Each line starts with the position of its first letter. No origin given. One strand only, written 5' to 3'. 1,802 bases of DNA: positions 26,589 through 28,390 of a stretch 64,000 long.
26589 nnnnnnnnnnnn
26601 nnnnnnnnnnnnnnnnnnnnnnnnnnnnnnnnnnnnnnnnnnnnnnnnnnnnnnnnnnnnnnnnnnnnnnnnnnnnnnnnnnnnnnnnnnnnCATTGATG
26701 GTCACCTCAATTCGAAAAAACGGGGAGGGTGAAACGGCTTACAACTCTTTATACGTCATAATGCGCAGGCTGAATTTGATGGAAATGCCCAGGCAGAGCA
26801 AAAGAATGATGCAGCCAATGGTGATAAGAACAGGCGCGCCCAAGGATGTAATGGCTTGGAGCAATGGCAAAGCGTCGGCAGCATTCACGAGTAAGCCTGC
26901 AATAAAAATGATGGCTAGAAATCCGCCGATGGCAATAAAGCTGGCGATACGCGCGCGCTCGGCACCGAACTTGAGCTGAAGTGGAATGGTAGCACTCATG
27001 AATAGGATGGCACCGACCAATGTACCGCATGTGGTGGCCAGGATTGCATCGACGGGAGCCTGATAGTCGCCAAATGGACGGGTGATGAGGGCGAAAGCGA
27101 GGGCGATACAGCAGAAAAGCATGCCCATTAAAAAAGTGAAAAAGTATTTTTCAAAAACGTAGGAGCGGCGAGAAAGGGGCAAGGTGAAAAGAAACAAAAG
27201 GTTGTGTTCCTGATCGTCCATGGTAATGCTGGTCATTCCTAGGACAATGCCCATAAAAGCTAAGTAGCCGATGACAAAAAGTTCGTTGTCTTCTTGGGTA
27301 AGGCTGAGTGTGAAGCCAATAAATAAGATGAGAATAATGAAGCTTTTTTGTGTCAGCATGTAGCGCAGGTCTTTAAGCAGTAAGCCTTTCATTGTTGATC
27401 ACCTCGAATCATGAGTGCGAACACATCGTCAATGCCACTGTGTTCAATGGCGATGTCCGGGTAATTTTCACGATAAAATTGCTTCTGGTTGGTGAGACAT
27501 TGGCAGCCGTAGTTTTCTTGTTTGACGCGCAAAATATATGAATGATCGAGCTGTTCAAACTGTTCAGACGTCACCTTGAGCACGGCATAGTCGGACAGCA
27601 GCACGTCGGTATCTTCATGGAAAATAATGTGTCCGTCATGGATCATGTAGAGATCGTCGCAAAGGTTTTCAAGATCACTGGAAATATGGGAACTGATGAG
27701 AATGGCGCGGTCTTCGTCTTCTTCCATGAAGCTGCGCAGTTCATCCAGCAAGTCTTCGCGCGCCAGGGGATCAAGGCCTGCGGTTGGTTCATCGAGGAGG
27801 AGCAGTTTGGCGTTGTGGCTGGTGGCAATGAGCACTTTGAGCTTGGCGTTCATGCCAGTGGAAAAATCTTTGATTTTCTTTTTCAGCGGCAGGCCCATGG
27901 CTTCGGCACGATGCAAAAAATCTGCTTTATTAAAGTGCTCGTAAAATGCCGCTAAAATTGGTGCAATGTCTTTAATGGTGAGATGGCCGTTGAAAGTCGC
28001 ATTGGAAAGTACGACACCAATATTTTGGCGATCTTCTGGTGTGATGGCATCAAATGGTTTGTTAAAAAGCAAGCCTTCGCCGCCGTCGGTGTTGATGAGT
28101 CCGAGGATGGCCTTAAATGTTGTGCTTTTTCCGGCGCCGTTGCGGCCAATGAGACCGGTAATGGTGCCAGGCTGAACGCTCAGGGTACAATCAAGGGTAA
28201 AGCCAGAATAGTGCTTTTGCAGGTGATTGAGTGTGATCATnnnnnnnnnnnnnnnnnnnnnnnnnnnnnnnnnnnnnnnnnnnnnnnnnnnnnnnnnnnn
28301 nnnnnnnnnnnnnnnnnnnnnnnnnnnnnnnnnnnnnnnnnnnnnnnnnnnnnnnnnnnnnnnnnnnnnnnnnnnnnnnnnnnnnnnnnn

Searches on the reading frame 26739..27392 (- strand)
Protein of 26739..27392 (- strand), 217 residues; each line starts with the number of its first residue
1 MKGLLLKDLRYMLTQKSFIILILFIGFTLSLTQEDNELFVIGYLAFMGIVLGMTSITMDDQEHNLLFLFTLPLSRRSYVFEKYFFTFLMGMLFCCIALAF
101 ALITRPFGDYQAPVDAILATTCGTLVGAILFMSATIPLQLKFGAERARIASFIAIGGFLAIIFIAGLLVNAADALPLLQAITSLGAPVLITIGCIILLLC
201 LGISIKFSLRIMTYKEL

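Call 54: search_protein_families(library=pfam, proteins=[window:26739-27392:-], max_evalue=0.0001)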
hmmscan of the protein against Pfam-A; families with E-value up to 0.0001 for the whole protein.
window:26739-27392:- (217 aa): 2 families
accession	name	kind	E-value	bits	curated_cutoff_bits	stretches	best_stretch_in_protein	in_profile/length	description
PF13346.12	ABC2_membrane_5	-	1.6e-32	113.1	25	1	3-212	1-204/205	ABC-2 family transporter protein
PF12730.13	ABC2_membrane_4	-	1.1e-05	26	27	1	44-140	60-157/179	ABC-2 family transporter protein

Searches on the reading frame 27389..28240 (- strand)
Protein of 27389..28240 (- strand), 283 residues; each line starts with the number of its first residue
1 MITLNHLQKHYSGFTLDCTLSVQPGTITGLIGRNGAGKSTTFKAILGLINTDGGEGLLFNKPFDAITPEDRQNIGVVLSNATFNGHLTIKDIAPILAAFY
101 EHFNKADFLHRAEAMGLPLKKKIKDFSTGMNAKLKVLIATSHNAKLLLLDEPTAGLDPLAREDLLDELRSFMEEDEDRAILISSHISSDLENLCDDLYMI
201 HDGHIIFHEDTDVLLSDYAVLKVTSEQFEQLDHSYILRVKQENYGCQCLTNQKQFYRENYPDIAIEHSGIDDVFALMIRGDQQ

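Call 54: search_protein_families(library=pfam, proteins=[window:27389-28240:-], max_evalue=0.0001)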
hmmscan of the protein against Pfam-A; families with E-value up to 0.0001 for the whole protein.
window:27389-28240:- (283 aa): 3 families
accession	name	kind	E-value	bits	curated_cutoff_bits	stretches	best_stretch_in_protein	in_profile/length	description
PF00005.33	ABC_tran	-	6.3e-23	82.3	25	1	18-154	4-137/137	ABC transporter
PF13304.12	AAA_21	-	1.1e-13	52.3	27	1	124-185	236-298/304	AAA domain, putative AbiEii toxin, Type IV TA system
PF13175.12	AAA_15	-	6.6e-05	23.1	32.1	0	17-97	16-92/374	AAA ATPase domain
